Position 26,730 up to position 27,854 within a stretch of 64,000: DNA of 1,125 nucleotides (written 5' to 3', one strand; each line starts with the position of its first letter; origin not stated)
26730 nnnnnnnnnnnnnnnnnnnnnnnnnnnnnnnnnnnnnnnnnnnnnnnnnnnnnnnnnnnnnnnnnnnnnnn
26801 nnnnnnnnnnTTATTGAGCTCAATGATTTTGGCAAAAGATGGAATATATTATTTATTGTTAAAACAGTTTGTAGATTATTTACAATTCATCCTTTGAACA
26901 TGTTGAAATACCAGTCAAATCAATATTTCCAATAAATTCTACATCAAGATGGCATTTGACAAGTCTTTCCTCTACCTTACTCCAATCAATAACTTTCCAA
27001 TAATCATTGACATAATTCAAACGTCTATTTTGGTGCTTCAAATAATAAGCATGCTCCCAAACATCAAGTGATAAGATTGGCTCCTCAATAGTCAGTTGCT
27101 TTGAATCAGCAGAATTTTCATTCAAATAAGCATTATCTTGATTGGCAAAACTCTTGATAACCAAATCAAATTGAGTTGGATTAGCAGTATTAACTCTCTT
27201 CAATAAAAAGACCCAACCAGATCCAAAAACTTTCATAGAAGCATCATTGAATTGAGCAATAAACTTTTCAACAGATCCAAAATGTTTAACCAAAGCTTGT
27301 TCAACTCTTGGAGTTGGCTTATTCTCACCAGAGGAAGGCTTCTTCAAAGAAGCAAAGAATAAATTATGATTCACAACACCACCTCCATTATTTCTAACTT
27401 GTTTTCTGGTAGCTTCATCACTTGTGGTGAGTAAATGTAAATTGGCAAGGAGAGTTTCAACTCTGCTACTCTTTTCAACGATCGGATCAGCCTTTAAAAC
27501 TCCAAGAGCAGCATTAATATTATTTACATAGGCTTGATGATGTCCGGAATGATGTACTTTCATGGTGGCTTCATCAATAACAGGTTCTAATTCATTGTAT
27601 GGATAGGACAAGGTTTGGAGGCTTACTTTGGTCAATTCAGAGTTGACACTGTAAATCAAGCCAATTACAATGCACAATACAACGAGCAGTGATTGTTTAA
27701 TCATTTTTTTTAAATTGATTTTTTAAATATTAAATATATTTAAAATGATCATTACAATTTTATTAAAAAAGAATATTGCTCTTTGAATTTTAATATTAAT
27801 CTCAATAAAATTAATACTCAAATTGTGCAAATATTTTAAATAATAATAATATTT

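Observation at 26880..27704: Mn/Fe-SOD carrying both a secretory signal peptide and a C-terminal KDEL (predicted ER-lumenal SOD)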

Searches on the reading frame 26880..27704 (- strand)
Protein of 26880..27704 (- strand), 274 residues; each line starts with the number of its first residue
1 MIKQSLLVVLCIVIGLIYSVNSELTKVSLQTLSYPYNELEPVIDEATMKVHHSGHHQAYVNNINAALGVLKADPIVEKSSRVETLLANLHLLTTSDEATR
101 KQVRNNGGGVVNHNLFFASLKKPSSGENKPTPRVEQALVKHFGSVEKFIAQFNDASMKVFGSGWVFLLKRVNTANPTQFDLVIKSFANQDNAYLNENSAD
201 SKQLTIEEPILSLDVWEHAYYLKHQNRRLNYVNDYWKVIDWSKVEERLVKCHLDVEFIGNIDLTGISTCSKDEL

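Call 3: search_protein_families(library=pfam, proteins=[window:26880-27704:-], max_evalue=0.01)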
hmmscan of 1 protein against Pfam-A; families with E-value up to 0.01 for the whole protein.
window:26880-27704:- (274 aa): 3 families
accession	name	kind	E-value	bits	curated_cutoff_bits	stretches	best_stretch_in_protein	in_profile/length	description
PF02777.23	Sod_Fe_C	-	4.5e-30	104.1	20.9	1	131-247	2-102/102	Iron/manganese superoxide dismutases, C-terminal domain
PF00081.27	Sod_Fe_N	-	9.6e-22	77.7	27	1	28-120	3-81/82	Iron/manganese superoxide dismutases, alpha-hairpin domain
PF13039.11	DUF3900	-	0.0064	16.8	27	0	16-59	160-203/253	Protein of unknown function (DUF3900)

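Call 4: search_solved_structures(query=window:26883-27704:-, show_alignments=2)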
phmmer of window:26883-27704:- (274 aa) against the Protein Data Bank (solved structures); distinct sequences matched with E-value up to 0.001: 156 (the best 60 are shown).
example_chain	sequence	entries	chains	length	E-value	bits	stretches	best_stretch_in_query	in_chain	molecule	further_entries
1gv3_A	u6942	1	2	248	2.5e-44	154.8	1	27-248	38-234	MANGANESE SUPEROXIDE DISMUTASE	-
6pro_A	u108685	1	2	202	3.4e-43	151.1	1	29-248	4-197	Superoxide dismutase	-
6bej_E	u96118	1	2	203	2.3e-41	145.1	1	29-247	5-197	Superoxide dismutase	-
8kb3_A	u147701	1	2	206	4e-41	144.3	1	28-247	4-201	Superoxide dismutase [Mn]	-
1d5n_A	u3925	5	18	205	4.3e-41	144.2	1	28-247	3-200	PROTEIN (MANGANESE SUPEROXIDE DISMUTASE) | PROTEIN (IRON-SUBSTITUTED MANGANESE SUPEROXIDE DISMUTASE) | MANGANESE SUPEROXIDE DISMUTASE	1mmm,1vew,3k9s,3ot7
1en5_A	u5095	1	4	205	1.5e-40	142.4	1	28-247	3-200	MANGANESE SUPEROXIDE DISMUTASE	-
1i0h_A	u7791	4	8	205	1.5e-40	142.4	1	28-247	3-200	MANGANESE SUPEROXIDE DISMUTASE Y174F MUTANT | Superoxide Dismutase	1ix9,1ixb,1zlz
1en4_A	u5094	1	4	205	2.2e-40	141.9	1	28-247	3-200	MANGANESE SUPEROXIDE DISMUTASE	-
8avn_A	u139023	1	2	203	3.2e-40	141.3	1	28-248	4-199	Superoxide dismutase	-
1en6_A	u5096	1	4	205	4e-40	141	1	28-247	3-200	MANGANESE SUPEROXIDE DISMUTASE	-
1i08_A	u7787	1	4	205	1e-39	139.7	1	28-247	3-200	MANGANESE SUPEROXIDE DISMUTASE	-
8avk_A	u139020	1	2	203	2.1e-39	138.7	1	28-248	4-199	Superoxide dismutase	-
1xuq_A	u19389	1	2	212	2.4e-39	138.4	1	24-248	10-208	Superoxide dismutase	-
1y67_A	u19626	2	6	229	1.3e-38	136.1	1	28-250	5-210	Manganese Superoxide dismutase | Superoxide dismutase [Mn]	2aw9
9tw9_B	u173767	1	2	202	1.3e-38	136.1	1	29-247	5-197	Superoxide dismutase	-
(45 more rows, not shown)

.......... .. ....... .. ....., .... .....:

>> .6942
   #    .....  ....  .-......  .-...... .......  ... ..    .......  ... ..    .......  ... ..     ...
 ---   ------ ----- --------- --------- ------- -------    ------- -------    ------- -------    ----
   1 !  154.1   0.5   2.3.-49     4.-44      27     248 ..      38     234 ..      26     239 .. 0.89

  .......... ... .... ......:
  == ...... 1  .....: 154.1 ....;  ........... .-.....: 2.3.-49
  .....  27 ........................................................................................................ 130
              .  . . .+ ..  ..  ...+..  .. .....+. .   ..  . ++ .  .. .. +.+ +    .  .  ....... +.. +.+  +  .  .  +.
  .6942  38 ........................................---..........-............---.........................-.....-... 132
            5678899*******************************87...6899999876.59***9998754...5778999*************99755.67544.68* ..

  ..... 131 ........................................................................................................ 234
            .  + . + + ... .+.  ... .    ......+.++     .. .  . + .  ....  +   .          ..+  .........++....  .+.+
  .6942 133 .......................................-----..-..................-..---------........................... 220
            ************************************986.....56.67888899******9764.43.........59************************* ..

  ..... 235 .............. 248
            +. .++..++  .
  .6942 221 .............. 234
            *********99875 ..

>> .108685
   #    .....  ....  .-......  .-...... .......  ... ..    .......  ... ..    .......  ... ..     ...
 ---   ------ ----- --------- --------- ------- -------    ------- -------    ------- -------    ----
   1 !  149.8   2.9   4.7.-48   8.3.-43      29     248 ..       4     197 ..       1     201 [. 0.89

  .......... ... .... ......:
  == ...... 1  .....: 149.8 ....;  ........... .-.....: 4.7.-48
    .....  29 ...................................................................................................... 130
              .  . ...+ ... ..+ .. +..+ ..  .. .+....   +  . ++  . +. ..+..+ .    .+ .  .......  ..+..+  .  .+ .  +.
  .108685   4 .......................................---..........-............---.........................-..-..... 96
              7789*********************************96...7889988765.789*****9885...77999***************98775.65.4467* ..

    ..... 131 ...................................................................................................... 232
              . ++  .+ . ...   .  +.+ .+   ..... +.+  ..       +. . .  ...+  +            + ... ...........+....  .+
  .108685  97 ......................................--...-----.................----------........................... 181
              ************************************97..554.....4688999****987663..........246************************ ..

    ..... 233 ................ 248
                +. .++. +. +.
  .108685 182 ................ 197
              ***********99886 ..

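Call 6: find_homologous_proteins(query=window:26883-27704:-, max_evalue=1e-10)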
Query window:26883-27704:- (274 aa): 7485 proteins with E <= 1e-10 among 8000 candidates; the best 120 are listed.
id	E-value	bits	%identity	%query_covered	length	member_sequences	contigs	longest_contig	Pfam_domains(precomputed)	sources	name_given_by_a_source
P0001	3.4e-179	612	100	100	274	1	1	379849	PF00081.28,PF02777.24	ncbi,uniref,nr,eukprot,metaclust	ncbi:predicted protein [Naegleria gruberi]|uniref:superoxide dismutase n=1 Tax=Naegleria gruberi Tax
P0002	3.2e-85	304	54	95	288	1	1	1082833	PF00081.28,PF02777.24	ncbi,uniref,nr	ncbi:hypothetical protein C9374_007268 [Naegleria lovaniensis]|uniref:superoxide dismutase n=1 Tax=N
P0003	2.7e-82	294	52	97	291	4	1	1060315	PF00081.28,PF02777.24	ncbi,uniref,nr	ncbi:hypothetical protein FDP41_007610 [Naegleria fowleri]|uniref:superoxide dismutase n=1 Tax=Naegl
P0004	1.7e-70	255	50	91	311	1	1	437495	PF00081.28,PF02777.24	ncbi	ncbi:hypothetical protein ABK040_008324 [Willaertia magna]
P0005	4.1e-68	248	49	93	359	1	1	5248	PF00081.28,PF02777.24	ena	-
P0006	4.4e-48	182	46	81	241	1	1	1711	PF00081.28,PF02777.24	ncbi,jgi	jgi:Fe-Mn family superoxide dismutase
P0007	5.1e-46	175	45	80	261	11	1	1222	PF00081.28,PF02777.24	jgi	jgi:Fe-Mn family superoxide dismutase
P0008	5.8e-46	175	44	81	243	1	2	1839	PF00081.28,PF02777.24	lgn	-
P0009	7.7e-46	175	44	81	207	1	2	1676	PF00081.28,PF02777.24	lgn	-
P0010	1.1e-45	174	45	80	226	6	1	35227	PF00081.28,PF02777.24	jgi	jgi:superoxide dismutase, Fe-Mn family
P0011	1.5e-45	174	42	90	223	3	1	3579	PF00081.28,PF02777.24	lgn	-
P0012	1.7e-45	173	41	89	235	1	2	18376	PF00081.28,PF02777.24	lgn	-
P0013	1.8e-45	173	47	81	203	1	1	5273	PF00081.28,PF02777.24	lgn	-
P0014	5.0e-45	172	41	76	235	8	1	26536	PF00081.28,PF02777.24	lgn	-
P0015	8.9e-45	171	43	85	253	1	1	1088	PF00081.28,PF02777.24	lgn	-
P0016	1.1e-44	171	47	81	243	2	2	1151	PF00081.28,PF02777.24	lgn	-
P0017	1.1e-44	171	42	82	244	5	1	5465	PF00081.28,PF02777.24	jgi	jgi:superoxide dismutase, Fe-Mn family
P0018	2.0e-44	170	40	80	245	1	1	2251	PF00081.28,PF02777.24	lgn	-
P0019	2.3e-44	170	43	81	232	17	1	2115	PF00081.28,PF02777.24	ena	-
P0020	2.3e-44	170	46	81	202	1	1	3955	PF00081.28,PF02777.24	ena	-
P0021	2.5e-44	170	54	57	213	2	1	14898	PF00081.28,PF02777.24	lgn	-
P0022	2.7e-44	170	43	88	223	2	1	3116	PF00081.28,PF02777.24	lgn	-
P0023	2.7e-44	169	43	81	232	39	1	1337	PF00081.28,PF02777.24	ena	-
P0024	2.8e-44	169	43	81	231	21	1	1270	PF00081.28,PF02777.24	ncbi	-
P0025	3.3e-44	169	43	82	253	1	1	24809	PF00081.28,PF02777.24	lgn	-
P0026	3.7e-44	169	44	79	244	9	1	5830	PF00081.28,PF02777.24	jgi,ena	jgi:Fe-Mn family superoxide dismutase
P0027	5.4e-44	169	43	78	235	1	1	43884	PF00081.28,PF02777.24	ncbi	-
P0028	6.0e-44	168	42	80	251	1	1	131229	PF00081.28,PF02777.24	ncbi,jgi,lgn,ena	jgi:Fe-Mn family superoxide dismutase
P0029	6.7e-44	168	41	86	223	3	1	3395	PF00081.28,PF02777.24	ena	-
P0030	7.5e-44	168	41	90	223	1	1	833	PF00081.28,PF02777.24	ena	-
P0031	8.2e-44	168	44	83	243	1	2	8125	PF00081.28,PF02777.24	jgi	jgi:superoxide dismutase, Fe-Mn family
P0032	1.1e-43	168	44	81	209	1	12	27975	PF00081.28,PF02777.24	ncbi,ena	-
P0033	1.3e-43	167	42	81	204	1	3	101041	PF00081.28,PF02777.24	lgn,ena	-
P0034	1.4e-43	167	43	88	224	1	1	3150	PF00081.28,PF02777.24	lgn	-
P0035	1.4e-43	167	39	90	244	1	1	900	PF00081.28,PF02777.24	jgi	jgi:Fe-Mn family superoxide dismutase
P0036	2.1e-43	167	41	91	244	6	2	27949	PF00081.28,PF02777.24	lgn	-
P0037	2.3e-43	166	43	80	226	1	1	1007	PF00081.28,PF02777.24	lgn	-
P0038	2.5e-43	166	41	91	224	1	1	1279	PF00081.28,PF02777.24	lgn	-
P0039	2.5e-43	166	45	80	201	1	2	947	PF00081.28,PF02777.24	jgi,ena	-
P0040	2.9e-43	166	39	88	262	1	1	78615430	PF00081.28,PF02777.24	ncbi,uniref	ncbi:superoxide dismutase [Mn]-like [Amphiura filiformis]|uniref:superoxide dismutase [Mn]-like n=1 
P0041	3.2e-43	166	45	80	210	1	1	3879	PF00081.28,PF02777.24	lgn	-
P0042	3.3e-43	166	46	81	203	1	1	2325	PF00081.28,PF02777.24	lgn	-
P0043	3.7e-43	166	43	81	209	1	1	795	PF00081.28,PF02777.24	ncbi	-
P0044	5.1e-43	165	42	81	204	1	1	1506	PF00081.28,PF02777.24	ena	-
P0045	5.6e-43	165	43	82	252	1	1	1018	PF00081.28,PF02777.24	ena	-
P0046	7.0e-43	165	43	81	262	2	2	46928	PF00081.28,PF02777.24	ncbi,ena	-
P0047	7.7e-43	165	45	80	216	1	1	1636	PF00081.28,PF02777.24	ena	-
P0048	1.0e-42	164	45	80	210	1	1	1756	PF00081.28,PF02777.24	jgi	-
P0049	1.2e-42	164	47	81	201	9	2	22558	PF00081.28,PF02777.24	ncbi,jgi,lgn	jgi:Fe-Mn family superoxide dismutase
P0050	1.2e-42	164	45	80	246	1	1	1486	PF00081.28,PF02777.24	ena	-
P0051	1.4e-42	164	44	80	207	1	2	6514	PF00081.28,PF02777.24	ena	-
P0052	1.4e-42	164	44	81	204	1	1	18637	PF00081.28,PF02777.24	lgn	-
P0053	1.5e-42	164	45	80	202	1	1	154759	PF00081.28,PF02777.24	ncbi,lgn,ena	-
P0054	1.7e-42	164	47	81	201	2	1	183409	PF00081.28,PF02777.24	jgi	jgi:Fe-Mn family superoxide dismutase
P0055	1.9e-42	163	43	82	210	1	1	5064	PF00081.28,PF02777.24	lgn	-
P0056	1.9e-42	163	44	81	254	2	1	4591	PF00081.28,PF02777.24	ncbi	-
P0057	2.1e-42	163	41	81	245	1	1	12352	PF00081.28,PF02777.24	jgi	jgi:Fe-Mn family superoxide dismutase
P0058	2.1e-42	163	44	82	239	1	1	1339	PF00081.28,PF02777.24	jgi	jgi:superoxide dismutase, Fe-Mn family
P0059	2.2e-42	163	46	82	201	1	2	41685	PF00081.28,PF02777.24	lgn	-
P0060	2.4e-42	163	46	80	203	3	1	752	PF00081.28,PF02777.24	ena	-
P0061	2.7e-42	163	44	81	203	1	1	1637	PF00081.28,PF02777.24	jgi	jgi:Fe-Mn family superoxide dismutase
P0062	3.0e-42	163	43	80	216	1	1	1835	PF00081.28,PF02777.24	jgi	jgi:Fe-Mn family superoxide dismutase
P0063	3.0e-42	163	45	81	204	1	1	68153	PF00081.28,PF02777.24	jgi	jgi:Fe-Mn family superoxide dismutase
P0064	3.1e-42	163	45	81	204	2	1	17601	PF00081.28,PF02777.24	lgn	-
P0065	3.5e-42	163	45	81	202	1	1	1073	PF00081.28,PF02777.24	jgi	-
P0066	3.5e-42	163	42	80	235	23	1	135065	PF00081.28,PF02777.24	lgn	-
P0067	3.8e-42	162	45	79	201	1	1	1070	PF00081.28,PF02777.24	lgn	-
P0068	4.2e-42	162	43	81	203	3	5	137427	PF00081.28,PF02777.24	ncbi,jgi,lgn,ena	-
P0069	4.2e-42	162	45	81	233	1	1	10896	PF00081.28,PF02777.24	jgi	jgi:Fe-Mn family superoxide dismutase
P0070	4.3e-42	162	44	79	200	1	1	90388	PF00081.28,PF02777.24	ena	-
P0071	4.7e-42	162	44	81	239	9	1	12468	PF00081.28,PF02777.24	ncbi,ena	-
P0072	4.8e-42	162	41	91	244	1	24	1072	PF00081.28,PF02777.24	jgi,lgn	-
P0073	4.8e-42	162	47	80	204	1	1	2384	PF00081.28,PF02777.24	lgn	-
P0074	5.0e-42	162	46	79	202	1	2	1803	PF00081.28,PF02777.24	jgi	jgi:superoxide dismutase, Fe-Mn family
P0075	5.0e-42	162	45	81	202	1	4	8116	PF00081.28,PF02777.24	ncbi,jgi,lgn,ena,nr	ncbi:MAG TPA: superoxide dismutase [Acidobacteriota bacterium]|nr:superoxide dismutase [Acidobacteri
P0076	5.2e-42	162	43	80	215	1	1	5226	PF00081.28,PF02777.24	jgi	jgi:superoxide dismutase, Fe-Mn family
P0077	5.8e-42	162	45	80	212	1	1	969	PF00081.28,PF02777.24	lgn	-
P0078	5.8e-42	162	44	80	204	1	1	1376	PF00081.28,PF02777.24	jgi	jgi:superoxide dismutase, Fe-Mn family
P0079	5.8e-42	162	45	81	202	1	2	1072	PF00081.28,PF02777.24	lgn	-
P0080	5.9e-42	162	44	81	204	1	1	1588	PF00081.28,PF02777.24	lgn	-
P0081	6.0e-42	162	45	81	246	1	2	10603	PF00081.28,PF02777.24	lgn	-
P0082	6.5e-42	162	42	82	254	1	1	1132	PF00081.28,PF02777.24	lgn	-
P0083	7.0e-42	162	41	82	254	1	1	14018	PF00081.28,PF02777.24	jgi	jgi:Fe-Mn family superoxide dismutase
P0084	7.4e-42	162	40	81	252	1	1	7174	PF00081.28,PF02777.24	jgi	jgi:superoxide dismutase, Fe-Mn family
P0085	7.5e-42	162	40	80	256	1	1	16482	PF00081.28,PF02777.24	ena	-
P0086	7.6e-42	161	42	79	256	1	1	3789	PF00081.28,PF02777.24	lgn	-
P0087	8.9e-42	161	45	81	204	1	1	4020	PF00081.28,PF02777.24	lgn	-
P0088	8.9e-42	161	46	80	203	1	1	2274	PF00081.28,PF02777.24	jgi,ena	-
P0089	9.5e-42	161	44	82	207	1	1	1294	PF00081.28,PF02777.24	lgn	-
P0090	9.9e-42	161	45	80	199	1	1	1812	PF00081.28,PF02777.24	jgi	jgi:Fe-Mn family superoxide dismutase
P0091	1.0e-41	161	44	79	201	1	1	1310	PF00081.28,PF02777.24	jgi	jgi:Fe-Mn family superoxide dismutase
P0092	1.1e-41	161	44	80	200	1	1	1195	PF00081.28,PF02777.24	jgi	jgi:Fe-Mn family superoxide dismutase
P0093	1.1e-41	161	42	79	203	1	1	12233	PF00081.28,PF02777.24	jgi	jgi:Fe-Mn family superoxide dismutase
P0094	1.1e-41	161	45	80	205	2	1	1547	PF00081.28,PF02777.24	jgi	jgi:Fe-Mn family superoxide dismutase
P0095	1.2e-41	161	44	79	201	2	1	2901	PF00081.28,PF02777.24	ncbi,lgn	-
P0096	1.2e-41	161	45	80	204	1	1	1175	PF00081.28,PF02777.24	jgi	-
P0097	1.4e-41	161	44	81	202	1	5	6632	PF00081.28,PF02777.24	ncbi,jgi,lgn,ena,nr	ncbi:MAG: superoxide dismutase [Candidatus Polarisedimenticolia bacterium]|nr:superoxide dismutase [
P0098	1.4e-41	161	42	82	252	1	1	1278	PF00081.28,PF02777.24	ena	-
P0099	1.4e-41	161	43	82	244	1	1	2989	PF00081.28,PF02777.24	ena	-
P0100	1.5e-41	161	41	82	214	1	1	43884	PF00081.28,PF02777.24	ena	-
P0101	1.6e-41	160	46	81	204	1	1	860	PF00081.28,PF02777.24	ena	-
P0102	1.6e-41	160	45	80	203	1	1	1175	PF00081.28,PF02777.24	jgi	jgi:Fe-Mn family superoxide dismutase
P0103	1.6e-41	160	45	80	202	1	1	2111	PF00081.28,PF02777.24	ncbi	-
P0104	1.6e-41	160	41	80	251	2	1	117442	PF00081.28,PF02777.24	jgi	-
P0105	1.7e-41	160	43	81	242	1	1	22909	PF00081.28,PF02777.24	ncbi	-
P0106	1.8e-41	160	43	83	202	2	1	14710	PF00081.28,PF02777.24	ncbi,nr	ncbi:MAG: superoxide dismutase [Ignavibacteria bacterium]|nr:superoxide dismutase [Ignavibacteria ba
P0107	1.8e-41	160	43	82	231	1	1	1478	PF00081.28,PF02777.24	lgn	-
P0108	1.9e-41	160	45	81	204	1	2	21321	PF00081.28,PF02777.24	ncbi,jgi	jgi:Fe-Mn family superoxide dismutase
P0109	1.9e-41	160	43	81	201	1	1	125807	PF00081.28,PF02777.24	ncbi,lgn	-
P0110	2.0e-41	160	45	81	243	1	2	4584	PF00081.28,PF02777.24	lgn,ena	-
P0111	2.0e-41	160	45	79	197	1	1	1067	PF00081.28,PF02777.24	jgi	jgi:Fe-Mn family superoxide dismutase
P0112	2.0e-41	160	45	81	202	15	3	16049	PF00081.28,PF02777.24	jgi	jgi:superoxide dismutase, Fe-Mn family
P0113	2.2e-41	160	43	81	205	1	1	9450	PF00081.28,PF02777.24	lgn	-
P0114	2.2e-41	160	43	81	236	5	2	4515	PF00081.28,PF02777.24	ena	-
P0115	2.4e-41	160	44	79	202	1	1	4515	PF00081.28,PF02777.24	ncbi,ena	-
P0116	2.5e-41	160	44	82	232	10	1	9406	PF00081.28,PF02777.24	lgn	-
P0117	2.6e-41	160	46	81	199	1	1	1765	PF00081.28,PF02777.24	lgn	-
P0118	2.6e-41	160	45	81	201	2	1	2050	PF00081.28,PF02777.24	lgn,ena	-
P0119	2.6e-41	160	39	91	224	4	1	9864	PF00081.28,PF02777.24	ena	-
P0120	2.6e-41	160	45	81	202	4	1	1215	PF00081.28,PF02777.24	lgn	-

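Call 16: list_cluster_members(proteins=[P0005, P0008, P0018, P0019, P0023, P0024, P0072, P0006, P0007, P0040])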
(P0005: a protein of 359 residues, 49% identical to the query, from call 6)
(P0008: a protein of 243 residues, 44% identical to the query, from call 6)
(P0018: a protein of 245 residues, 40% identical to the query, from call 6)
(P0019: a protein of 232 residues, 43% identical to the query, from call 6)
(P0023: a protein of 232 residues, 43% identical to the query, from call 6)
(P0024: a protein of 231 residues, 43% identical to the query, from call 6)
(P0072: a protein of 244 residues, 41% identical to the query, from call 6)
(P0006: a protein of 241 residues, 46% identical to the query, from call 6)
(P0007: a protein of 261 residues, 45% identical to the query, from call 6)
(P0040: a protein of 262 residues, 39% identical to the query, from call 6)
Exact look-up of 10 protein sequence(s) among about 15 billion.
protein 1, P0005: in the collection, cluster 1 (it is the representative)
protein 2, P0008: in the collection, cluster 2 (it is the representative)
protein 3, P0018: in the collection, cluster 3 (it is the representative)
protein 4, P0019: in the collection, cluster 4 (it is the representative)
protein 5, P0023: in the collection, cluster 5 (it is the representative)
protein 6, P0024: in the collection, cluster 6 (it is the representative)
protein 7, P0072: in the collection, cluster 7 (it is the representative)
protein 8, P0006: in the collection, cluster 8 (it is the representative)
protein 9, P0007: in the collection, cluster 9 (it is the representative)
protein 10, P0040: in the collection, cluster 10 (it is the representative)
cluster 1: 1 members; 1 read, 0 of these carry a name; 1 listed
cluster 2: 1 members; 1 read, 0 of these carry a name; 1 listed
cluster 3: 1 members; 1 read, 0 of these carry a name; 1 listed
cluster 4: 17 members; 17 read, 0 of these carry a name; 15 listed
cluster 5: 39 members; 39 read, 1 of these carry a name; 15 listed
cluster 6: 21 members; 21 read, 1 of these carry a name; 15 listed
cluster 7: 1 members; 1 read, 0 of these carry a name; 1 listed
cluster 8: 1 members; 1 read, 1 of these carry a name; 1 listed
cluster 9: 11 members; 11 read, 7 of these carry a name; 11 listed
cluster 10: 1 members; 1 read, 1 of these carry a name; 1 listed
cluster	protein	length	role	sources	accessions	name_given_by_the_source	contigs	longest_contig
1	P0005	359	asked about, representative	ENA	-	-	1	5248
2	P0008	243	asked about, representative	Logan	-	-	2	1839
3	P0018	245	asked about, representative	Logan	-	-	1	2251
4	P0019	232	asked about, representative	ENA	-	-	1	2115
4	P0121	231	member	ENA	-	-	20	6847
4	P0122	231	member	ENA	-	-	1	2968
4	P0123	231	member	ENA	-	-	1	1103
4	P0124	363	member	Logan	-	-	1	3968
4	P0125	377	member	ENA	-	-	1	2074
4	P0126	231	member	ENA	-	-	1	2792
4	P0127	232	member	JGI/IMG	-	-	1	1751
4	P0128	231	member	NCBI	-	-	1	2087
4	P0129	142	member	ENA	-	-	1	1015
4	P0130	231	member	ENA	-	-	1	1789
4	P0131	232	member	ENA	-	-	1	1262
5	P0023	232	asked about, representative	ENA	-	-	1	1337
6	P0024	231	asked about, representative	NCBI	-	-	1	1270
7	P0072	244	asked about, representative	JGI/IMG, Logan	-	-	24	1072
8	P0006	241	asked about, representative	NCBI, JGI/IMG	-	Fe-Mn family superoxide dismutase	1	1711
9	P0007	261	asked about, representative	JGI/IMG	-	Fe-Mn family superoxide dismutase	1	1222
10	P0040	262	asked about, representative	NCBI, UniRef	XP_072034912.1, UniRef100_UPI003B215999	superoxide dismutase [Mn]-like [Amphiura filiformis] | superoxide dismutase [Mn]-like n=1 Tax=Amphiura filiformis TaxID=82378 RepID=UPI003B215999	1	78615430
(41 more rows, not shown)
